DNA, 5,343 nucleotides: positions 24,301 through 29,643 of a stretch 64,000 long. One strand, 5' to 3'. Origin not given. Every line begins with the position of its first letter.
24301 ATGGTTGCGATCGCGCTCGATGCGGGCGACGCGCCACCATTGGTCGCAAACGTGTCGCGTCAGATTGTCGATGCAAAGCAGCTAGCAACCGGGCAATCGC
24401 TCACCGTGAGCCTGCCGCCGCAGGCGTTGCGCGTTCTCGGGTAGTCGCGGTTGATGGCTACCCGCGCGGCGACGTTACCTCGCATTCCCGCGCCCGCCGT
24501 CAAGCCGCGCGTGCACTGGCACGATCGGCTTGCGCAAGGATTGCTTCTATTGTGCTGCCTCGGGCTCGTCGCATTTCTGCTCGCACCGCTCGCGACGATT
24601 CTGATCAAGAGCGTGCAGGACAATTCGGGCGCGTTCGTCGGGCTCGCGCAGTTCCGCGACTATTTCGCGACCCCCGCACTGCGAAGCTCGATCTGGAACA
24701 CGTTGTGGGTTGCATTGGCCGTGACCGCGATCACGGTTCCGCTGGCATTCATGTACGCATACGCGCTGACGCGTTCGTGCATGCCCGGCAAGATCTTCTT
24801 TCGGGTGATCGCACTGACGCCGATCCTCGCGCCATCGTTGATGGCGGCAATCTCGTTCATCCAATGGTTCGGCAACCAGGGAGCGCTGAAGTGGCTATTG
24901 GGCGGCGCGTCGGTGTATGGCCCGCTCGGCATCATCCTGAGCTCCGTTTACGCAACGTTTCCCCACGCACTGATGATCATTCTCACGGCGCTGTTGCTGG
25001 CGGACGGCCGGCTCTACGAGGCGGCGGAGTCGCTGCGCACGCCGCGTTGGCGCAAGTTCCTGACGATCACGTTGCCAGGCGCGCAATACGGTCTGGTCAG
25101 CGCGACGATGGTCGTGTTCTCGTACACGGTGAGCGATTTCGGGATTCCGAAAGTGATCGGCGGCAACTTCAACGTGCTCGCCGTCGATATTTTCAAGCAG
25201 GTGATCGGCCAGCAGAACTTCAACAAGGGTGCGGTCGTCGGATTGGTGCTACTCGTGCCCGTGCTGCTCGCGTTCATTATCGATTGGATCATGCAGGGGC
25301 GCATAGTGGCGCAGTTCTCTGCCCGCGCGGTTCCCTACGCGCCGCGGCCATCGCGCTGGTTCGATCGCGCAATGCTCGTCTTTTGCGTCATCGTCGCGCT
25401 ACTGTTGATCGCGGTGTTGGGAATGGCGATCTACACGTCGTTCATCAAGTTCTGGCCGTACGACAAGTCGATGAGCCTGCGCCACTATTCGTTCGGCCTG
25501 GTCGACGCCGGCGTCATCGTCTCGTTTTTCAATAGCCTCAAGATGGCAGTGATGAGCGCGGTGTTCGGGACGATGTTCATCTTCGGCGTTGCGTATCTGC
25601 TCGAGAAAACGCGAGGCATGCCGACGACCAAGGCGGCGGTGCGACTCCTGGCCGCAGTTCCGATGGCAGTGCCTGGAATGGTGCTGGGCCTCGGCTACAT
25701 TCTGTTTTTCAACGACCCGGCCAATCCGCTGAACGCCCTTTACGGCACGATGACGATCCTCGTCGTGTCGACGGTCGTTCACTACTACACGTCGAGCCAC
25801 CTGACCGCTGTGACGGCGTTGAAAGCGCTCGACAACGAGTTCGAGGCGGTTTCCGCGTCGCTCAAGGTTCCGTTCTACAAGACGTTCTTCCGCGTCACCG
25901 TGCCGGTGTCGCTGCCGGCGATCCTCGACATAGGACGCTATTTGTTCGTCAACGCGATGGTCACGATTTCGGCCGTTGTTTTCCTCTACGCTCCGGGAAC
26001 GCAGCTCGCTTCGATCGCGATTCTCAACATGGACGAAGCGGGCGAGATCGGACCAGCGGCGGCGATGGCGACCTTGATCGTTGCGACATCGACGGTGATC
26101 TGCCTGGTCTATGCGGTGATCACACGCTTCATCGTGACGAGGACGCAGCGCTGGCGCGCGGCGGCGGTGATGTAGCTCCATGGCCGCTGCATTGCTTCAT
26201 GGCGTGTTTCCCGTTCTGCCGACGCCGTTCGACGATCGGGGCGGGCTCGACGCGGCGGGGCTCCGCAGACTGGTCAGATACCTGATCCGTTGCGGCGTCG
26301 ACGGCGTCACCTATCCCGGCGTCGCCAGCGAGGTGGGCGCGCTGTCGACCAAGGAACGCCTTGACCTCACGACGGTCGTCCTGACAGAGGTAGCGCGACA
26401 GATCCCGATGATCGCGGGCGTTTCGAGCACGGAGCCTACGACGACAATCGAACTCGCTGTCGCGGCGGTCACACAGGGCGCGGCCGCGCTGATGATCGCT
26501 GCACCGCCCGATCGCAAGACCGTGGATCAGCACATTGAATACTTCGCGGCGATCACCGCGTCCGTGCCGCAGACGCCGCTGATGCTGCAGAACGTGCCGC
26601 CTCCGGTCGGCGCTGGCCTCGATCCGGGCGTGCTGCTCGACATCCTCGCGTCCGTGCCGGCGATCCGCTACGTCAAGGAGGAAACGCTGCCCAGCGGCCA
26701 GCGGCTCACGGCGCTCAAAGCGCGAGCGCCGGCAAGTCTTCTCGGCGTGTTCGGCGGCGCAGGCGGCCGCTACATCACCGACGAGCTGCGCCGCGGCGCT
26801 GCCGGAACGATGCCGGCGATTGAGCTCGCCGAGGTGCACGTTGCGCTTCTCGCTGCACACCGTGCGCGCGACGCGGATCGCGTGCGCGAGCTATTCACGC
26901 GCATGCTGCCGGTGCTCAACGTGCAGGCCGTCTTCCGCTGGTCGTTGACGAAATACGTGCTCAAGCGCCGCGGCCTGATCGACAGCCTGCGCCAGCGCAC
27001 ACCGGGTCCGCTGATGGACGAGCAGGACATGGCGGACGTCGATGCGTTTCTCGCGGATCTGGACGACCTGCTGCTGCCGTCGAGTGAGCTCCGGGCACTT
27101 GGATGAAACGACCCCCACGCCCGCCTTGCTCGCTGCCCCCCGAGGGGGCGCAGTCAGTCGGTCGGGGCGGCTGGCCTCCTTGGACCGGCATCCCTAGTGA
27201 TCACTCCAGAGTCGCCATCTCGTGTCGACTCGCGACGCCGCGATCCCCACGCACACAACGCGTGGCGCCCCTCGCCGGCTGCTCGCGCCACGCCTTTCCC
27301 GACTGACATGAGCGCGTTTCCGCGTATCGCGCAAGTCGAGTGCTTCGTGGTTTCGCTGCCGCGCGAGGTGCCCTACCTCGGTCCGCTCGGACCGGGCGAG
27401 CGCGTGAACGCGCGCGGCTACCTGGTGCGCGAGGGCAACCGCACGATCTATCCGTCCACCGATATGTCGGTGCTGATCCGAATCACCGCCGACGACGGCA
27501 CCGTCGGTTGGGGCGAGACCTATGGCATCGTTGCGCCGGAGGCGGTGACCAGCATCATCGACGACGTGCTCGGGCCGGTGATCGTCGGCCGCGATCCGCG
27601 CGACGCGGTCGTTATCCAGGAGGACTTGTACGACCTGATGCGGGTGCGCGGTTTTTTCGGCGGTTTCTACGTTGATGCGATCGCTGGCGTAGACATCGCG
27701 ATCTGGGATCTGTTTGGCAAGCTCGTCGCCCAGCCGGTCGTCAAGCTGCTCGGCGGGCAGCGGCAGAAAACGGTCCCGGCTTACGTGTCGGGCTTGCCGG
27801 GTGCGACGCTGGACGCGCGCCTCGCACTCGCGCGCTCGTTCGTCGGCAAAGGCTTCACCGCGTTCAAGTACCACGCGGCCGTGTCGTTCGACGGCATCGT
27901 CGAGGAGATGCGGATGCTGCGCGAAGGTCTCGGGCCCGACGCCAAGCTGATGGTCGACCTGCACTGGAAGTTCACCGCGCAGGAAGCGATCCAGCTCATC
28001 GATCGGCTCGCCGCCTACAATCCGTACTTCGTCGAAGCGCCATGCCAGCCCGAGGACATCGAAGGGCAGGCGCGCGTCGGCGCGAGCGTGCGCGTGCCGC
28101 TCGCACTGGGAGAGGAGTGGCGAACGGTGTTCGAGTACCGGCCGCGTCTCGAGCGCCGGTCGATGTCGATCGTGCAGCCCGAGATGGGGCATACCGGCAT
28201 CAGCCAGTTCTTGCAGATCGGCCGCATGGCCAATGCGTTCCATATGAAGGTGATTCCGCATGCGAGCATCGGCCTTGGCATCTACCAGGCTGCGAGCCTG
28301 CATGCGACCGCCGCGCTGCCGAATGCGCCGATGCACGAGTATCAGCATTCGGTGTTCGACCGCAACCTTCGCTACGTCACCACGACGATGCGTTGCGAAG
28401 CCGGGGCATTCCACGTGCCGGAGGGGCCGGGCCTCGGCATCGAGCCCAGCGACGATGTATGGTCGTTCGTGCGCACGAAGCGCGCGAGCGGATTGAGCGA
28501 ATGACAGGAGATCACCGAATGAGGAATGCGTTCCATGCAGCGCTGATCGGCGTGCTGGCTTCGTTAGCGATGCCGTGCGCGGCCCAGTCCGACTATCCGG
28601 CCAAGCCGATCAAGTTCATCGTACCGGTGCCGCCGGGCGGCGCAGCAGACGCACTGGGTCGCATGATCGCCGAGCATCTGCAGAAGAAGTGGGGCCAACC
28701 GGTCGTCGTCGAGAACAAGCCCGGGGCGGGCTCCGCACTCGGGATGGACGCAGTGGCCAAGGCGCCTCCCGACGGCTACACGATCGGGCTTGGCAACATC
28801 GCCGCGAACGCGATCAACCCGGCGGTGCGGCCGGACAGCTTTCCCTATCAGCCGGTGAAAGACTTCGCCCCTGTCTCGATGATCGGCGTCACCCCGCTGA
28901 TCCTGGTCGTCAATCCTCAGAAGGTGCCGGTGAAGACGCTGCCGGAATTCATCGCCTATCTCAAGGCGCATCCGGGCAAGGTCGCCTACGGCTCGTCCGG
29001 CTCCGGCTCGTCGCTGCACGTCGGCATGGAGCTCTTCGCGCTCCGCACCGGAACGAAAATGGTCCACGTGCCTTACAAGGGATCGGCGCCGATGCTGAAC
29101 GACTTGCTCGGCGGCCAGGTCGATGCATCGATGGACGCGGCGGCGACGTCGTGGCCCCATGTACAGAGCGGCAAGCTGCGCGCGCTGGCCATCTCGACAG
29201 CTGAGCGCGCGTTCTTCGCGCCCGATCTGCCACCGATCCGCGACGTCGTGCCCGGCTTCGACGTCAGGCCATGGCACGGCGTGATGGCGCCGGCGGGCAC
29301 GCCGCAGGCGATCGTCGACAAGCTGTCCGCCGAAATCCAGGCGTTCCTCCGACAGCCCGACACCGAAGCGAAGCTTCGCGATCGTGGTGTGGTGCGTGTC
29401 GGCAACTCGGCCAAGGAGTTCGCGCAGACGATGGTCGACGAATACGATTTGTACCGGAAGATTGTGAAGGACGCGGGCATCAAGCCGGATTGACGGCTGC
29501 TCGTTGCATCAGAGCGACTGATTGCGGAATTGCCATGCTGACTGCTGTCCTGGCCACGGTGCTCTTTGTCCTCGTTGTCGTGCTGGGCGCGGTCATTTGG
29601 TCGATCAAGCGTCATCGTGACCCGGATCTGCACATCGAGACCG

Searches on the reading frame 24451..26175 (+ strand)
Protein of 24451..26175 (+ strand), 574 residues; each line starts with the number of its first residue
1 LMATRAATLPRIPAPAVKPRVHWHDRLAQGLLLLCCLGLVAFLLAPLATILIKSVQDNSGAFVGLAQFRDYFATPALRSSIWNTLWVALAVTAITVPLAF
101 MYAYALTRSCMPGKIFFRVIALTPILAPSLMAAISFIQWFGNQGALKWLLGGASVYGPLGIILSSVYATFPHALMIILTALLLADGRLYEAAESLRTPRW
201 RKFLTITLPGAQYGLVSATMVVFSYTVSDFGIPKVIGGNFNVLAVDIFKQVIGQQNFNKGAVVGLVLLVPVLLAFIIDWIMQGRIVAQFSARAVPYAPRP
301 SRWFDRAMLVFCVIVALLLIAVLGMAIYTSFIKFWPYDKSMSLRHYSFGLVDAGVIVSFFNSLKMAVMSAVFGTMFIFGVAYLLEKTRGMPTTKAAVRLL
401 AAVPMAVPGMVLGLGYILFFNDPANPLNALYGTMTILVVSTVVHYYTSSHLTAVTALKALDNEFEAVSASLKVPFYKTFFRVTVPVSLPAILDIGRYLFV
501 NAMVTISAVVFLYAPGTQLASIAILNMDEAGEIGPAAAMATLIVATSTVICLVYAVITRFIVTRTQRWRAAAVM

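Call 8: search_protein_families(library=pfam, proteins=[window:24451-26175:+], max_evalue=0.00001)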
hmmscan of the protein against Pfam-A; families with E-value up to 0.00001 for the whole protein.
window:24451-26175:+ (574 aa): 1 family
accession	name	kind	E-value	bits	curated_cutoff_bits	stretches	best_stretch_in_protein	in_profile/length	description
PF00528.27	BPD_transp_1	-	6.8e-11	42.7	26.4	2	390-559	13-180/184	Binding-protein-dependent transport system inner membrane component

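Call 17: search_protein_families(library=ncbifam, proteins=[window:24451-26175:+], max_evalue=1e-10)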
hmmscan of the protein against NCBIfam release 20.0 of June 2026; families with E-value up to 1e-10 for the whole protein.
window:24451-26175:+ (574 aa): 13 families
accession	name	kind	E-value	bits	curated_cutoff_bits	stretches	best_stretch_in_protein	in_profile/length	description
TIGR03262.1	PhnU2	equivalog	6e-240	797.5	593.25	1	28-570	3-545/546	putative 2-aminoethylphosphonate ABC transporter permease subunit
TIGR02141.1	modB_ABC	equivalog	1.5e-25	90.1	182.6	1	84-275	3-201/208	molybdate ABC transporter permease subunit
TIGR00969.1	3a0106s02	subfamily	7.7e-21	74.8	240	1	37-282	25-270/272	sulfate ABC transporter permease subunit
NF043074.1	MMSYN1_0196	equivalog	1.3e-19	70.6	350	0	40-280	22-261/277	spermidine/putrescine ABC transporter permease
TIGR01581.1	Mo_ABC_porter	hypoth_equivalog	4e-19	69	210.3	1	64-274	6-222/225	ABC transporter permease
NF011624.0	PRK15050.1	equivalog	5.1e-19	68.5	247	1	29-279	25-283/297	2-aminoethylphosphonate ABC transporter permease subunit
NF040839.1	tungstate_WtpB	equivalog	9.8e-19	68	340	1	34-277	8-243/251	tungstate ABC transporter permease WtpB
TIGR03226.1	PhnU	equivalog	8.3e-17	61.6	283.45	1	28-275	42-297/311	2-aminoethylphosphonate ABC transporter permease subunit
TIGR02140.1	permease_CysW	equivalog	7.3e-15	55.2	329.1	1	34-265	7-243/261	sulfate ABC transporter permease subunit CysW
TIGR02139.1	permease_CysT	equivalog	2.2e-14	53.7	246.1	1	38-283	14-260/265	sulfate ABC transporter permease subunit CysT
NF006939.0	PRK09421.1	equivalog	2.5e-14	53.2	262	1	81-232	12-167/230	molybdate ABC transporter permease subunit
TIGR03255.1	PhnV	equivalog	3.1e-13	50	358.7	1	310-555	19-262/270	2-aminoethylphosphonate ABC transport system, membrane component PhnV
NF008208.0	PRK10971.1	equivalog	7.4e-12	45.3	415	0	41-287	26-272/277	sulfate/thiosulfate ABC transporter permease CysT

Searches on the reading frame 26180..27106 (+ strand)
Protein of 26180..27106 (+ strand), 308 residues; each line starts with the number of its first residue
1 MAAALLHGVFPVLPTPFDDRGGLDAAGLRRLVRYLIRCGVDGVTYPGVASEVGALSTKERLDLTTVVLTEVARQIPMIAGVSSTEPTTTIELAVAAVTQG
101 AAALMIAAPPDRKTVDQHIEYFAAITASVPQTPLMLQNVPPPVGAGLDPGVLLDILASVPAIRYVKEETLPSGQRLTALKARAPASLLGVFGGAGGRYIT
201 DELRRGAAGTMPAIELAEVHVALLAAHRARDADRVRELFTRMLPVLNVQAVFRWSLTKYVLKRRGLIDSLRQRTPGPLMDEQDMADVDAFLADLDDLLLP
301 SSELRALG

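Call 8: search_protein_families(library=pfam, proteins=[window:26180-27106:+], max_evalue=0.00001)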
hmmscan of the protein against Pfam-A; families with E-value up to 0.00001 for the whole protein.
window:26180-27106:+ (308 aa): 1 family
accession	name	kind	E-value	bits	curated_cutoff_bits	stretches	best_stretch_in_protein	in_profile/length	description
PF00701.28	DHDPS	-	5.4e-28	98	22.1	1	7-287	3-282/289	Dihydrodipicolinate synthetase family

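Call 17: search_protein_families(library=ncbifam, proteins=[window:26180-27106:+], max_evalue=1e-10)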
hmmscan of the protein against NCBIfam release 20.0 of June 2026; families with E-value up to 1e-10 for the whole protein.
window:26180-27106:+ (308 aa): 4 families
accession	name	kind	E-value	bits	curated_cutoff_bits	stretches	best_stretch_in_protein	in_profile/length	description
TIGR00674.1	dapA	equivalog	2.4e-23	82.4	206.15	1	11-291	4-283/286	4-hydroxy-tetrahydrodipicolinate synthase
TIGR02313.1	HpaI-NOT-DapA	exception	1.1e-22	80.2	396.7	1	7-276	2-272/294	2,4-dihydroxyhept-2-ene-1,7-dioic acid aldolase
NF003164.0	PRK04147.1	equivalog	1e-17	64.4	281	1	6-287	4-283/294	N-acetylneuraminate lyase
TIGR00683.1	nanA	equivalog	1.8e-16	60.3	382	1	6-147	1-143/293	N-acetylneuraminate lyase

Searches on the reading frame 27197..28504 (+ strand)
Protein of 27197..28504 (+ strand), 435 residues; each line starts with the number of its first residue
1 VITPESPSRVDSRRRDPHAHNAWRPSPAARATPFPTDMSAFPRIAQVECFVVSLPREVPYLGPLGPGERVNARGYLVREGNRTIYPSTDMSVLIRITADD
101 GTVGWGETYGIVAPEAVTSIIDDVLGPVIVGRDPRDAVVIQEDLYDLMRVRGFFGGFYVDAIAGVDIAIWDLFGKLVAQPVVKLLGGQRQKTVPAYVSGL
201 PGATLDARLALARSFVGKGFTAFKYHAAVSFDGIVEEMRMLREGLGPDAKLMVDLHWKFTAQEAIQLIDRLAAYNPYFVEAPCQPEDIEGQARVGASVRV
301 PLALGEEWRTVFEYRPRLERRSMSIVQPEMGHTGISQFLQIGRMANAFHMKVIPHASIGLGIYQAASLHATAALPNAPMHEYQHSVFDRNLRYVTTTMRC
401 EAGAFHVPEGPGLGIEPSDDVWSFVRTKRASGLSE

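Call 8: search_protein_families(library=pfam, proteins=[window:27197-28504:+], max_evalue=0.00001)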
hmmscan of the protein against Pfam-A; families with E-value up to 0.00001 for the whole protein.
window:27197-28504:+ (435 aa): 2 families
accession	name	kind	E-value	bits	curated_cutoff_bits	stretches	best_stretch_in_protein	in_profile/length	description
PF13378.12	MR_MLE_C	-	9.5e-54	182.8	29.4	1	210-420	4-218/219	Enolase C-terminal domain-like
PF02746.21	MR_MLE_N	-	9.5e-16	58.5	22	1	89-186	26-117/117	Mandelate racemase / muconate lactonizing enzyme, N-terminal domain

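Call 17: search_protein_families(library=ncbifam, proteins=[window:27197-28504:+], max_evalue=1e-10)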
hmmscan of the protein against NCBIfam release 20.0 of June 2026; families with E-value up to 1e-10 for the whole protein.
window:27197-28504:+ (435 aa): 10 families
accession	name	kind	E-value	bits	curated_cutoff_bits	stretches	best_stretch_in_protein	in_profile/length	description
NF010624.0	PRK14017.1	equivalog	1.5e-52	179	311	1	89-419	13-354/382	galactonate dehydratase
NF040866.1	AraD_Arch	equivalog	9.2e-47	159.8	650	1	92-422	35-366/372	arabinonate dehydratase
NF040790.2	glucon_galact_dh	equivalog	1.1e-46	159.4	750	1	87-419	21-363/390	bifunctional D-gluconate/D-galactonate dehydratase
NF043051.1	ManoateDhtManD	equivalog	5.3e-38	130.9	550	2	236-419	193-377/403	D-mannonate dehydratase ManD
NF011654.0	PRK15072.1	subfamily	1.1e-35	123.2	430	2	232-420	190-379/404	D-galactonate dehydratase family protein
NF047820.1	TalGalacDh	equivalog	2.8e-31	108.8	500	1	88-427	34-366/371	L-talarate/galactarate dehydratase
NF011968.0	PRK15440.1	equivalog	1e-29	103.7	393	1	91-382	59-340/395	L-rhamnonate dehydratase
TIGR02534.1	mucon_cyclo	subfamily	2.7e-25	89.2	334.95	1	91-423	29-363/368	muconate/chloromuconate family cycloisomerase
NF043002.1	HProlDhtase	equivalog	2.1e-18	66.3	500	1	93-421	35-358/366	cis-3-hydroxy-L-proline dehydratase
NF041118.1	A_G_epim_Thtga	equivalog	3e-13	49.6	500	1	90-364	30-301/341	L-Ala-D/L-Glu epimerase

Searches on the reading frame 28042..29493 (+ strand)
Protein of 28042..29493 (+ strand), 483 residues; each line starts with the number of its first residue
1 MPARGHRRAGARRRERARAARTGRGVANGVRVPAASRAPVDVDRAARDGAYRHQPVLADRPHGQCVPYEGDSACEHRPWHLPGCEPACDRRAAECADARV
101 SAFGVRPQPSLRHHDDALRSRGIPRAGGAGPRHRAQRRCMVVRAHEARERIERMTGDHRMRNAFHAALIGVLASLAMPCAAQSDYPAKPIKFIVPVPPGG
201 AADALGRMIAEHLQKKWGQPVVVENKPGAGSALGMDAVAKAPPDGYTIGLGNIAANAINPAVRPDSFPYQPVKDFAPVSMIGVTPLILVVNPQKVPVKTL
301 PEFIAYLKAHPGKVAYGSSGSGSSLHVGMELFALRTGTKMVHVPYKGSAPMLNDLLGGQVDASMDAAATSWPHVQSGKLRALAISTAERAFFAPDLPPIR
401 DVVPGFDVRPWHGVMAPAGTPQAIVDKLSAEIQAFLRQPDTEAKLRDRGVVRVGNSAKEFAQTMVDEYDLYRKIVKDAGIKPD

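Call 4: search_protein_families(library=ncbifam, proteins=[window:28042-29493:+])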
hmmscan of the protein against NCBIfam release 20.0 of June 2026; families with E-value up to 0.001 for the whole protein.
window:28042-29493:+ (483 aa): 0 families

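Call 5: search_protein_families(library=pfam, proteins=[window:28042-29493:+])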
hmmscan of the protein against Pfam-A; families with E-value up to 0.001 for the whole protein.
window:28042-29493:+ (483 aa): 1 family
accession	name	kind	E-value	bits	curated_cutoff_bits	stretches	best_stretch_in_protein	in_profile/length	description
PF03401.19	TctC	-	1.1e-69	235.4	27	1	207-479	3-273/274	Tripartite tricarboxylate transporter family receptor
